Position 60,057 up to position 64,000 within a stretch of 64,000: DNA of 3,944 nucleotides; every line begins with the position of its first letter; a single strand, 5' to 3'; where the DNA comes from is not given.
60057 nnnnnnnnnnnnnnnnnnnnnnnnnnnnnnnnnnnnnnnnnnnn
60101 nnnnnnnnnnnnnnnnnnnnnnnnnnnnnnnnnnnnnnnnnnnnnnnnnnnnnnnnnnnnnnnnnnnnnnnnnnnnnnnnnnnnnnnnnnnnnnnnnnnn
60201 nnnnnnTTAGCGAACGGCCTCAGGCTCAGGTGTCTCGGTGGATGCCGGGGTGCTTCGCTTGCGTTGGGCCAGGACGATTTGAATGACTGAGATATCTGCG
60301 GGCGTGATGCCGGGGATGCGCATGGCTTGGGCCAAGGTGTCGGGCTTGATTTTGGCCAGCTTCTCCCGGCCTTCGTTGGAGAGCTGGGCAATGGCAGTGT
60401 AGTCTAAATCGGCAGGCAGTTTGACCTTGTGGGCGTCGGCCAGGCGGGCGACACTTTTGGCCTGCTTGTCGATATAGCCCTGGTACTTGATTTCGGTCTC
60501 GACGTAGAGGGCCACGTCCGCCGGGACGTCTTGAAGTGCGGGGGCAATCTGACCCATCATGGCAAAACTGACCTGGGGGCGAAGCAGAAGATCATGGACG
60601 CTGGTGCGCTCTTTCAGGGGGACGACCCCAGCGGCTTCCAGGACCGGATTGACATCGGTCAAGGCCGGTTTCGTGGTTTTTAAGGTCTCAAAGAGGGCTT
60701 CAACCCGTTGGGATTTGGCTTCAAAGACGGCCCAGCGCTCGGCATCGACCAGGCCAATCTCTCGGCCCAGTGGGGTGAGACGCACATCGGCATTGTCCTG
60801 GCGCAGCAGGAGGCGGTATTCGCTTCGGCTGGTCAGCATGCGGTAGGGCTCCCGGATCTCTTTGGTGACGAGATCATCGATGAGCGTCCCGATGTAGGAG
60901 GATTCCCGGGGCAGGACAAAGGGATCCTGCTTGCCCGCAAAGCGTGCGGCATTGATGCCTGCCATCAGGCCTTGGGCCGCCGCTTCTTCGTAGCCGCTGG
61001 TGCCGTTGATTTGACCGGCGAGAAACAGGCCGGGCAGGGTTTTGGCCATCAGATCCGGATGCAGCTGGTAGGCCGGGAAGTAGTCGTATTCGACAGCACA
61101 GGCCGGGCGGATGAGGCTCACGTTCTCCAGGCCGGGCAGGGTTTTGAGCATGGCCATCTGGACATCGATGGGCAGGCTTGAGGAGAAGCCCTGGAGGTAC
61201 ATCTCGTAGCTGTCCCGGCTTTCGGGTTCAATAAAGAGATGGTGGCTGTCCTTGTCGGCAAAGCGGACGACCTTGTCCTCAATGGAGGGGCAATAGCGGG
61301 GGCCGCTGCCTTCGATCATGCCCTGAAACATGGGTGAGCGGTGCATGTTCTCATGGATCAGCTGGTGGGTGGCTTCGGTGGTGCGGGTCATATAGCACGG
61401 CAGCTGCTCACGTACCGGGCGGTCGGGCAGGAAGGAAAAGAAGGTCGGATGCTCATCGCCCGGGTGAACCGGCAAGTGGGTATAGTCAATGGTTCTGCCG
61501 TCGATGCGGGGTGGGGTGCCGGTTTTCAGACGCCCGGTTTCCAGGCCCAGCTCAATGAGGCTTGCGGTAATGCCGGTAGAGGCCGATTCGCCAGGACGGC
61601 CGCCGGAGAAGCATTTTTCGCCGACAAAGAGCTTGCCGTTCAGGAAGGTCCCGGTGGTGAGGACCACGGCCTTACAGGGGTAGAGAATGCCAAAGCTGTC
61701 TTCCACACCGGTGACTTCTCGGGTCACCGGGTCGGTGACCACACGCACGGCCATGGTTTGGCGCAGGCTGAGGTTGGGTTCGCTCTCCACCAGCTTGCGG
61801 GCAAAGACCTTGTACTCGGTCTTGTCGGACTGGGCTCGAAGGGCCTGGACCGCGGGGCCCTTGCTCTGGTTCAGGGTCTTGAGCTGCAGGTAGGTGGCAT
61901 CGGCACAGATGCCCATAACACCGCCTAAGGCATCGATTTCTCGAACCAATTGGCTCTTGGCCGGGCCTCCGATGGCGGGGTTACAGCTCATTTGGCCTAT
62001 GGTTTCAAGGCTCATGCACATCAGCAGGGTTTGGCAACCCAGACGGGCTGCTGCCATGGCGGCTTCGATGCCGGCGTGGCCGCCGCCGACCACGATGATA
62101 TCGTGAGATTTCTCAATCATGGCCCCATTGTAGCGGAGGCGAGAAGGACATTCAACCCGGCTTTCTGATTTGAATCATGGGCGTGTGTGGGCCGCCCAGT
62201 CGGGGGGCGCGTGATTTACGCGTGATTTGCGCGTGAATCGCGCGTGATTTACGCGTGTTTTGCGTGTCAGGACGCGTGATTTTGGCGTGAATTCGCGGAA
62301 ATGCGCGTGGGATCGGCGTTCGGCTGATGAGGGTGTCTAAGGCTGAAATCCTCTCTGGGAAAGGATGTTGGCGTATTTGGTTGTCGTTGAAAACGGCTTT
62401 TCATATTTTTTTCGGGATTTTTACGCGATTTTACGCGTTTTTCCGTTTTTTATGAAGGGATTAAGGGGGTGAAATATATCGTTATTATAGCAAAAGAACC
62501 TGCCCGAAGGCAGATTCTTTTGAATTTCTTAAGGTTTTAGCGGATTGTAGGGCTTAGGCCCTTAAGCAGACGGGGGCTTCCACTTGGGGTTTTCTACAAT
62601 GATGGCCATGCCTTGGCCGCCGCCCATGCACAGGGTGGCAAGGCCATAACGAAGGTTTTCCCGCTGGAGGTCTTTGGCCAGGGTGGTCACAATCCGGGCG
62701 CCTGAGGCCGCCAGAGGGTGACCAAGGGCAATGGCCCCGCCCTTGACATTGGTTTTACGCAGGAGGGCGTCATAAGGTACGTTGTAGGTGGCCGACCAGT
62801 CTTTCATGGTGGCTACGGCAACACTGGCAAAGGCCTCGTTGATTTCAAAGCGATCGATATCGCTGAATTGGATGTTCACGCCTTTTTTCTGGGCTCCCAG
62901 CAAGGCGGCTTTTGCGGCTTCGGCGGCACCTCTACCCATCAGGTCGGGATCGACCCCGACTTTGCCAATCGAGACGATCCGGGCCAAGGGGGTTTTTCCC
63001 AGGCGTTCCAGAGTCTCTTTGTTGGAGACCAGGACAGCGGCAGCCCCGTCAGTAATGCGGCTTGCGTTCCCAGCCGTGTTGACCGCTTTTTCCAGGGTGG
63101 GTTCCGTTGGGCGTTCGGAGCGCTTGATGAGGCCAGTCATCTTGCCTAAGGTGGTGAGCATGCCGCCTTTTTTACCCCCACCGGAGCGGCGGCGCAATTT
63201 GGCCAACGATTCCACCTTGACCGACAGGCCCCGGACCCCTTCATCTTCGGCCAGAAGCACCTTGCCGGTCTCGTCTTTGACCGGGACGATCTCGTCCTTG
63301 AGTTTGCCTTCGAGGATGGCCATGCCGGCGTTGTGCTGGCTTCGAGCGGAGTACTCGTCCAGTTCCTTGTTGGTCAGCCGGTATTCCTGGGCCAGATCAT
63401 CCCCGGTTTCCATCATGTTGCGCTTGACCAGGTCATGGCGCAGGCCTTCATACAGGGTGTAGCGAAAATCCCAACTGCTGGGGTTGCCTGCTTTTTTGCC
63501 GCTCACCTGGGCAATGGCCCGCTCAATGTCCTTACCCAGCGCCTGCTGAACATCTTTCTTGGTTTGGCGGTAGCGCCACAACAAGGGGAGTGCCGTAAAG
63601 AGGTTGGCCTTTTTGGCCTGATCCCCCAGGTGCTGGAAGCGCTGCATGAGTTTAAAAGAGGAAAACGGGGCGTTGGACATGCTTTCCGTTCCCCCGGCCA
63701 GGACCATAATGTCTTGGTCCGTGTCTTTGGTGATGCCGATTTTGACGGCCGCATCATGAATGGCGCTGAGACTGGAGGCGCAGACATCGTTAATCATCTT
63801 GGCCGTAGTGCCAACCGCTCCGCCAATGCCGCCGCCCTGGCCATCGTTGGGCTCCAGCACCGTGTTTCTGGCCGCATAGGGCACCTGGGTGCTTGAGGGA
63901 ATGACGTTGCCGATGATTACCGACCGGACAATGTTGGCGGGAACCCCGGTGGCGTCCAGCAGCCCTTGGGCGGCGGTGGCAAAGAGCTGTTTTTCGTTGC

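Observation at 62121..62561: Helically phased 11-bp iteron-like repeat array plus phased T-tracts upstream of a leaderless mnmG (gidA) promoter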

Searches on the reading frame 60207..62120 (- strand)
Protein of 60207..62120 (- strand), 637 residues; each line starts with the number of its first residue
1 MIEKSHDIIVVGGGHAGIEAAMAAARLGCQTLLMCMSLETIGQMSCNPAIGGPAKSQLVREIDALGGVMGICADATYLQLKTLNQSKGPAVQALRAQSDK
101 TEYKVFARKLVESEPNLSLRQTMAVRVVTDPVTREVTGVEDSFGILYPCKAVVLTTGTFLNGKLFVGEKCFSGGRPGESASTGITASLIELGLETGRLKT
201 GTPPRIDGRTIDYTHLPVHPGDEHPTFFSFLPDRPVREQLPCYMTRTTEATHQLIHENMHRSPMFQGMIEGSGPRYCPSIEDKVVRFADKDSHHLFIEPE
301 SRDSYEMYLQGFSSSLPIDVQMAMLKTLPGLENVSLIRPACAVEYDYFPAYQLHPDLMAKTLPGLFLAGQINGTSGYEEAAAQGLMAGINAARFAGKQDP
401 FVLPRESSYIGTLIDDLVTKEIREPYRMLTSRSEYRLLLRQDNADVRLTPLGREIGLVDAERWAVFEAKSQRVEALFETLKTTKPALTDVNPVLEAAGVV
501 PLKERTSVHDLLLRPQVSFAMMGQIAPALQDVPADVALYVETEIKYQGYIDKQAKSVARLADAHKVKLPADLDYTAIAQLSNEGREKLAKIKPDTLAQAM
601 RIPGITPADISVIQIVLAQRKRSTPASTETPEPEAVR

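Call 11: find_related_loci(query=window:60207-62120:-, collection=genome_contigs, flank=6000)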
Query window:60207-62120:- (637 aa) in genome_contigs; peptide patterns used: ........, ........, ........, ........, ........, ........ (x = any residue, [..] = any of these).
218 stretches matched a pattern; 173 encode a relative of the query (tblastn E <= 1e-3); the best 80 are kept; 80 distinct loci.
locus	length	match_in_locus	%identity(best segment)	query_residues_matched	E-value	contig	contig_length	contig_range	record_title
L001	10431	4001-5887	49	7-629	0e+0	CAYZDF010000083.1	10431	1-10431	MAG TPA_asm: uncultured Gracilibacteraceae bacterium isolate binchicken_co168_128 genome assembly, contig: NODE_10715_le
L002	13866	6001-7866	51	6-626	0e+0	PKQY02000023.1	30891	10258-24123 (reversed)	MAG: Bacillota bacterium isolate ZC4RG07 NODE_1045_length_30891_cov_38.867233, whole genome shotgun sequence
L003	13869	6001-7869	52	6-622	0e+0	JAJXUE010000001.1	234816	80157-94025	MAG: Bacillota bacterium isolate BP4.bin80 NODE_14_length_234816_cov_1.994972, whole genome shotgun sequence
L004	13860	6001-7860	50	1-617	0e+0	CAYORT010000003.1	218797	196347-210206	MAG TPA_asm: uncultured Chryseobacterium sp. isolate SRP278252_co3_56 genome assembly, contig: NODE_22_length_218797_cov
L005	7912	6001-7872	50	1-619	0e+0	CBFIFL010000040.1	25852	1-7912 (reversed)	MAG: Flavobacteriales bacterium isolate Co_bin_6_strict genome assembly, contig: Co_bin_6_strict_c40, whole genome shotg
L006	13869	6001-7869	50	5-626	0e+0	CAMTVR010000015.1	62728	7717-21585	MAG: uncultured Bacillus sp. isolate G05_MAG_00003 genome assembly, contig: G05_MAG_00003_000000000003, whole genome sho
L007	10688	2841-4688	48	6-622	0e+0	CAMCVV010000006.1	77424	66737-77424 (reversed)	MAG: Paenibacillus alvei isolate ME-08apr19-84 genome assembly, contig: ME-08apr19-C621, whole genome shotgun sequence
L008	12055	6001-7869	48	1-619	0e+0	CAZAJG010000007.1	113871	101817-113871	MAG TPA_asm: uncultured Owenweeksia sp. isolate SRP268394_co1_36 genome assembly, contig: NODE_158_length_113871_cov_6.2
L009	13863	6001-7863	48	6-627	0e+0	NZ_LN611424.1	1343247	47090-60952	Virgibacillus senegalensis strain SK-1, whole genome shotgun sequence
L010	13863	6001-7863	48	6-627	0e+0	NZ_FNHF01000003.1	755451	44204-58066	Sediminibacillus halophilus strain CGMCC 1.6199, whole genome shotgun sequence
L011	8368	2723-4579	49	1-617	0e+0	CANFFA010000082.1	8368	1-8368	MAG: Paludibacteraceae bacterium isolate CH-Jul18-32 genome assembly, contig: CH-Jul18-C15410, whole genome shotgun sequ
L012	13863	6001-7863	48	6-627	0e+0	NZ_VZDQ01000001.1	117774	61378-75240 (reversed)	Sediminibacillus terrae strain JSM 102062 NODE_10, whole genome shotgun sequence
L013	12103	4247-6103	49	1-617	0e+0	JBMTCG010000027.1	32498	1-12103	MAG: Flavobacteriales bacterium isolate LKB_V4_S16_100percent_par_LKB_V4_S16_metabat.46 NODE_771_length_32498_cov_9.8532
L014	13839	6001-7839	49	6-619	0e+0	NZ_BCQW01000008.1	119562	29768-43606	Amphibacillus sediminis NBRC 103570, whole genome shotgun sequence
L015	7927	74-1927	51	6-618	0e+0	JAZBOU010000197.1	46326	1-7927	MAG: Bacteroidales bacterium isolate bin.552 k117_7719110, whole genome shotgun sequence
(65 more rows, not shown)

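Call 12: find_encoding_contigs(protein=window:60207-62120:-, flank=10000, max_places=10)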
Protein window:60207-62120:- (637 aa): no gene with exactly this product is on record in the collection.

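Call 13: find_homologous_proteins(query=window:60207-62120:-, max_evalue=1e-100)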
Query window:60207-62120:- (637 aa): 8000 proteins with E <= 1e-100 among 8000 candidates; the best 120 are listed.
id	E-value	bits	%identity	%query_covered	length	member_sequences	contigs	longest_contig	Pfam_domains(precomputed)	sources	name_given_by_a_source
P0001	0.0e+0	1431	100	100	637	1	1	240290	PF21680.3,PF01134.29,PF13932.16,PF12831.14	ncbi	-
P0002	0.0e+0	1176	82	97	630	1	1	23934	PF07992.21,PF21680.3,PF01134.29,PF13932.16,PF12831.14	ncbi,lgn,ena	-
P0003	0.0e+0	1146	79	99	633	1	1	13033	PF21680.3,PF01134.29,PF13932.16,PF12831.14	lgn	-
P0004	0.0e+0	1135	78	99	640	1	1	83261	PF07992.21,PF21680.3,PF01134.29,PF13932.16,PF12831.14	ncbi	-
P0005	0.0e+0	1128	78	97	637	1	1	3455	PF07992.21,PF21680.3,PF01134.29,PF13932.16,PF12831.14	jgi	jgi:tRNA uridine 5-carboxymethylaminomethyl modification enzyme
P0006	0.0e+0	1068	73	97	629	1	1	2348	PF07992.21,PF21680.3,PF01134.29,PF13932.16,PF12831.14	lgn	-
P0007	0.0e+0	1063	77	98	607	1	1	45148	PF07992.21,PF21680.3,PF01134.29,PF13932.16,PF12831.14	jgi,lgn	-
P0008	0.0e+0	1058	73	98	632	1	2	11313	PF07992.21,PF21680.3,PF01134.29,PF13932.16,PF12831.14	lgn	-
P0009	0.0e+0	1039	73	97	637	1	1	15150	PF07992.21,PF21680.3,PF01262.28,PF01134.29,PF13932.16,PF12831.14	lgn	-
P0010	0.0e+0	1018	73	99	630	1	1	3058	PF21680.3,PF01134.29,PF13932.16,PF12831.14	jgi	-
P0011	0.0e+0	1014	70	100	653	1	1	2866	PF07992.21,PF21680.3,PF01134.29,PF13932.16,PF12831.14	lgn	-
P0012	1.9e-295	999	69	100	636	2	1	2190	PF07992.21,PF21680.3,PF01134.29,PF13932.16,PF12831.14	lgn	-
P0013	7.0e-295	997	69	100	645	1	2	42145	PF21680.3,PF01134.29,PF13932.16,PF12831.14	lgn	-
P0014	1.7e-294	996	71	97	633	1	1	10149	PF07992.21,PF21680.3,PF01134.29,PF13932.16,PF12831.14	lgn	-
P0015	1.1e-293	993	69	99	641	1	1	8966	PF07992.21,PF21680.3,PF01262.28,PF01134.29,PF13932.16,PF12831.14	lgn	-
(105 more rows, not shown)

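Call 14: find_encoding_contigs(protein=P0001, flank=10000, max_places=4)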
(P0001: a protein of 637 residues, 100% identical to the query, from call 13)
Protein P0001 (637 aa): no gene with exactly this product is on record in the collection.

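Call 15: find_encoding_contigs(protein=P0002, flank=6000, max_places=3)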
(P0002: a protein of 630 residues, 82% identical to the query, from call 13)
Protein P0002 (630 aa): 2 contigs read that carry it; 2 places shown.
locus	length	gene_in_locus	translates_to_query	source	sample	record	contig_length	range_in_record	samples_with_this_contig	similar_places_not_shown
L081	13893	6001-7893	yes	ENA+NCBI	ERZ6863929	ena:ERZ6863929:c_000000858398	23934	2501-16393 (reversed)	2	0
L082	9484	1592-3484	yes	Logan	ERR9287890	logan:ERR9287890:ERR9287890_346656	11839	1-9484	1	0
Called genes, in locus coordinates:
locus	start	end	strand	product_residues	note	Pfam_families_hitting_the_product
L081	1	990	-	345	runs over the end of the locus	-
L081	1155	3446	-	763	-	PF00353:HemolysinCabind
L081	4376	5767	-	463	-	PF00083:Sugar_tr, PF07690:MFS_1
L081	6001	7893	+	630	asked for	PF01134:GIDA, PF07992:Pyr_redox_2 (weak), PF12831:FAD_oxidored, PF21680:GIDA_C_1st, PF13932:SAM_GIDA_C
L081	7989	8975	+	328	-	-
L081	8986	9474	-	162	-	-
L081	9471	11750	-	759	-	PF03065:Glyco_hydro_57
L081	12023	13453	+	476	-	PF22148:Fervidolysin_NPro-like, PF00082:Peptidase_S8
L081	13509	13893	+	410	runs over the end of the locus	PF06838:Met_gamma_lyase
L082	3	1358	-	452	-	?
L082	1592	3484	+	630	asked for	PF01134:GIDA, PF07992:Pyr_redox_2 (weak), PF12831:FAD_oxidored, PF21680:GIDA_C_1st, PF13932:SAM_GIDA_C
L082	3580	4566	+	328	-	-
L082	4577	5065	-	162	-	-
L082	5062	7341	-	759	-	PF03065:Glyco_hydro_57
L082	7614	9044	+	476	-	PF22148:Fervidolysin_NPro-like, PF00082:Peptidase_S8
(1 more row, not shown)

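Call 16: find_encoding_contigs(protein=P0004, flank=6000, max_places=3)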
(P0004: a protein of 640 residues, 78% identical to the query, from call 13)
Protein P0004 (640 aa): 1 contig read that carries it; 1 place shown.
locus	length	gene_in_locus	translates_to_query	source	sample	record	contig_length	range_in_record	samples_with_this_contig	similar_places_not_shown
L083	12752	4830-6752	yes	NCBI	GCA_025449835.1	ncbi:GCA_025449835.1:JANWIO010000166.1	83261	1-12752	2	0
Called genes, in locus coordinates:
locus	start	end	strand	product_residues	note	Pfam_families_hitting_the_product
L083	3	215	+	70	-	?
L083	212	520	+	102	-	-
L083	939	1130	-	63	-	-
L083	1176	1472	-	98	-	-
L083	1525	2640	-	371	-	PF12728:HTH_17, PF00589:Phage_integrase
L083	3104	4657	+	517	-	PF00108:Thiolase_N, PF02803:Thiolase_C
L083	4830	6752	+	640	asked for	PF01134:GIDA, PF07992:Pyr_redox_2 (weak), PF12831:FAD_oxidored (weak), PF21680:GIDA_C_1st, PF13932:SAM_GIDA_C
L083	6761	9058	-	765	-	PF03065:Glyco_hydro_57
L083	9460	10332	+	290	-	PF03462:PCRF, PF00472:RF-1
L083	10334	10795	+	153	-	PF01220:DHquinase_II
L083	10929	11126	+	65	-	-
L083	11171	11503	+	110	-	PF02686:GatC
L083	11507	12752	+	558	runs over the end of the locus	PF06418:CTP_synth_N, PF00117:GATase, PF07722:Peptidase_C26 (weak)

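Call 21: list_cluster_members(proteins=[P0001, P0002, P0004])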
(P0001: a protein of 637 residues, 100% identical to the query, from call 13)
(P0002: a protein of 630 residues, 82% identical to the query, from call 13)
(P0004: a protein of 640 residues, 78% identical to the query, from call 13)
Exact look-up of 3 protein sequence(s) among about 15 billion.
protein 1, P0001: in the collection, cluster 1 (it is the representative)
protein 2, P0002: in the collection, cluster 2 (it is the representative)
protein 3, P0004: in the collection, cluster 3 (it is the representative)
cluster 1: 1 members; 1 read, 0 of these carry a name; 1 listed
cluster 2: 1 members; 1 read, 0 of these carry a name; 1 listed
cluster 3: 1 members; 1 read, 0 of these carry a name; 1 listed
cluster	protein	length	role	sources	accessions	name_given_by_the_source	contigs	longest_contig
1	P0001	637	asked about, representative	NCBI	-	-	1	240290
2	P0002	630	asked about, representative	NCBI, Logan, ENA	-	-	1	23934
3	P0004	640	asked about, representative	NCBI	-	-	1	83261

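Call 40: find_encoding_contigs(protein=P0003, flank=5000, max_places=2)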
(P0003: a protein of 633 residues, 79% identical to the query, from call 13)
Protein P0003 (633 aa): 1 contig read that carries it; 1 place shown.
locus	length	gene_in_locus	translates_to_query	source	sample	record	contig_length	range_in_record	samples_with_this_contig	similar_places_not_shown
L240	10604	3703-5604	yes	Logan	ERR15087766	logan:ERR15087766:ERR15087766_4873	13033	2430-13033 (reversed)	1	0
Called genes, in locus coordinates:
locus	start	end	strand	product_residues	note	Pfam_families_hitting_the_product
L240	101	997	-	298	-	-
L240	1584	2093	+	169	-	-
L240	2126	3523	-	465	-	PF00083:Sugar_tr, PF07690:MFS_1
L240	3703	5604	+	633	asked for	PF01134:GIDA, PF12831:FAD_oxidored (weak), PF21680:GIDA_C_1st, PF13932:SAM_GIDA_C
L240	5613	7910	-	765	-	PF03065:Glyco_hydro_57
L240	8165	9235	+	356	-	PF03462:PCRF, PF00472:RF-1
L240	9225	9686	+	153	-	PF01220:DHquinase_II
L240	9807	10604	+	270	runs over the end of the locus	PF01791:DeoC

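Call 41: find_encoding_contigs(protein=P0007, flank=5000, max_places=2)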
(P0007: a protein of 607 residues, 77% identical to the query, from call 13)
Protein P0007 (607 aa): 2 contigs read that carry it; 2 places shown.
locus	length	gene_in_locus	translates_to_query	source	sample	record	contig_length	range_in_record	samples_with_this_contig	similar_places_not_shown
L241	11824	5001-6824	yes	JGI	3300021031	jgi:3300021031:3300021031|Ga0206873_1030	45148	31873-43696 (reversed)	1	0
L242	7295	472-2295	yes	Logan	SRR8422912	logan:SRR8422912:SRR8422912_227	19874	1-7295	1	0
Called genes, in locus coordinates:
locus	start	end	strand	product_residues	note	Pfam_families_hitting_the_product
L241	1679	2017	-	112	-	-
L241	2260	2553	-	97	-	PF01541:GIY-YIG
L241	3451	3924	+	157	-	-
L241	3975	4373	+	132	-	-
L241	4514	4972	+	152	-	-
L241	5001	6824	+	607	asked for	PF01134:GIDA, PF07992:Pyr_redox_2 (weak), PF12831:FAD_oxidored (weak), PF21680:GIDA_C_1st, PF13932:SAM_GIDA_C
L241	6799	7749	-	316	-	PF00231:ATP-synt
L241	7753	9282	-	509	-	PF02874:ATP-synt_ab_N, PF00006:ATP-synt_ab, PF00306:ATP-synt_ab_C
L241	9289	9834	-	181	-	PF00213:OSCP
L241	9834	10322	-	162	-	PF00430:ATP-synt_B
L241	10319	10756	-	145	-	PF00430:ATP-synt_B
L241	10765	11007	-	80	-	PF00137:ATP-synt_C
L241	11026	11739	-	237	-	PF00119:ATP-synt_A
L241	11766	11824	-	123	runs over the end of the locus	-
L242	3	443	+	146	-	?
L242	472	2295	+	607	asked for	PF01134:GIDA, PF07992:Pyr_redox_2 (weak), PF12831:FAD_oxidored (weak), PF21680:GIDA_C_1st, PF13932:SAM_GIDA_C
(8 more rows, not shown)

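Call 42: find_encoding_contigs(protein=P0005, flank=5000, max_places=2)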
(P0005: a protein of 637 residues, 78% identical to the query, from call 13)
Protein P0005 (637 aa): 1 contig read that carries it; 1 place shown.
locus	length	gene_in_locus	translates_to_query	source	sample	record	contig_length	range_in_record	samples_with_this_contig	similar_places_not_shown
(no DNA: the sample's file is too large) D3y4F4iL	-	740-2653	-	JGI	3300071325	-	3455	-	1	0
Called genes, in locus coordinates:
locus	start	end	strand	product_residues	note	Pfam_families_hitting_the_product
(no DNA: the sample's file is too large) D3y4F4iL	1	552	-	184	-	?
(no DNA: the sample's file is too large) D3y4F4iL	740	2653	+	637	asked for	PF01134:GIDA, PF07992:Pyr_redox_2 (weak), PF12831:FAD_oxidored, PF21680:GIDA_C_1st, PF13932:SAM_GIDA_C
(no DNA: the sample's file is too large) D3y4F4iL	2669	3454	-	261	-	?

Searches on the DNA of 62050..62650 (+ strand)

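Call 37: search_rna_families(source=window, start=62050, end=62650, threshold=evalue, max_evalue=10)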
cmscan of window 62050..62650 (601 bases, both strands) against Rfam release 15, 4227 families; matches with E-value up to 10: 6.
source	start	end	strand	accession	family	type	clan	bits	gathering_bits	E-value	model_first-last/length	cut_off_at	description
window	62473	62526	+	RF02064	STnc370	Gene; sRNA;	-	29.2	54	0.074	1-71/71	no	Enterobacterial sRNA STnc370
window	62424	62521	+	RF02083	OrzO-P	Gene; antitoxin;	-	24.7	60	0.12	1-76/76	no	OrzO-P RNA antitoxin family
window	62492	62549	-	RF02083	OrzO-P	Gene; antitoxin;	-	20.7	60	0.81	1-76/76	no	OrzO-P RNA antitoxin family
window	62207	62245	+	RF01925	MIR1428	Gene; miRNA;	-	16.7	79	3.7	1-110/110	no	MIR1428 microRNA precursor family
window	62451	62525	+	RF02377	SurA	Gene; sRNA;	-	13.9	100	0.25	1-279/279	no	SurA sRNA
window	62139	62212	-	RF01973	H19_2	Gene; lncRNA;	-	12.5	50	1.5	1-69/69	no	H19 conserved region 2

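Call 52: search_dna_similar(query=window:62121-62561:+, collection=plasmids, mode=distant, max_evalue=0.01, max_rows=20)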
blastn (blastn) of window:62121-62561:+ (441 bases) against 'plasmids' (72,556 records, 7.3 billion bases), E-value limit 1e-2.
No match.

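Call 53: search_dna_similar(query=window:62121-62561:+, collection=phages, mode=distant, max_evalue=0.01, max_rows=20)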
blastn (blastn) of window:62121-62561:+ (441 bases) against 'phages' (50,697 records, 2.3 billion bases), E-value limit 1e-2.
No match.

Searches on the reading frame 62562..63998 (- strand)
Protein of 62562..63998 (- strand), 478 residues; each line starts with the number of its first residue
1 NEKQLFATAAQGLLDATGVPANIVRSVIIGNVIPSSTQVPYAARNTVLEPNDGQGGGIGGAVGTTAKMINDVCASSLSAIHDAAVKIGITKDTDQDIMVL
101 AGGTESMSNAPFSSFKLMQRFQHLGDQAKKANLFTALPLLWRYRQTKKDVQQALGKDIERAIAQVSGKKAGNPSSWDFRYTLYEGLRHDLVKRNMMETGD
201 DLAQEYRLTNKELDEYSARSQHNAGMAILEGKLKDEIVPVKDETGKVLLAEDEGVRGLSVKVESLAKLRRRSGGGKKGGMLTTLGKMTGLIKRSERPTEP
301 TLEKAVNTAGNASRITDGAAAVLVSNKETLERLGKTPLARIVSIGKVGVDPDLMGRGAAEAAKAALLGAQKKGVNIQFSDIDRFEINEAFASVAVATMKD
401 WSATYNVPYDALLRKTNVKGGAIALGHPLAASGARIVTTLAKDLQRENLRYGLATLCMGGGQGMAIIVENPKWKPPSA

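Call 22: search_protein_families(library=pfam, proteins=[window:62562-63998:-])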
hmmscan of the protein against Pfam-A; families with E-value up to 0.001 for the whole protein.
window:62562-63998:- (478 aa): 2 families
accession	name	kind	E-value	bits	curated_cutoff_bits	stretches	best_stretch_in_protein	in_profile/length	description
PF02803.24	Thiolase_C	-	2e-37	128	27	1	336-469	2-122/123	Thiolase, C-terminal domain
PF00108.29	Thiolase_N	-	6e-34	118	26.4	2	3-131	24-140/260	Thiolase, N-terminal domain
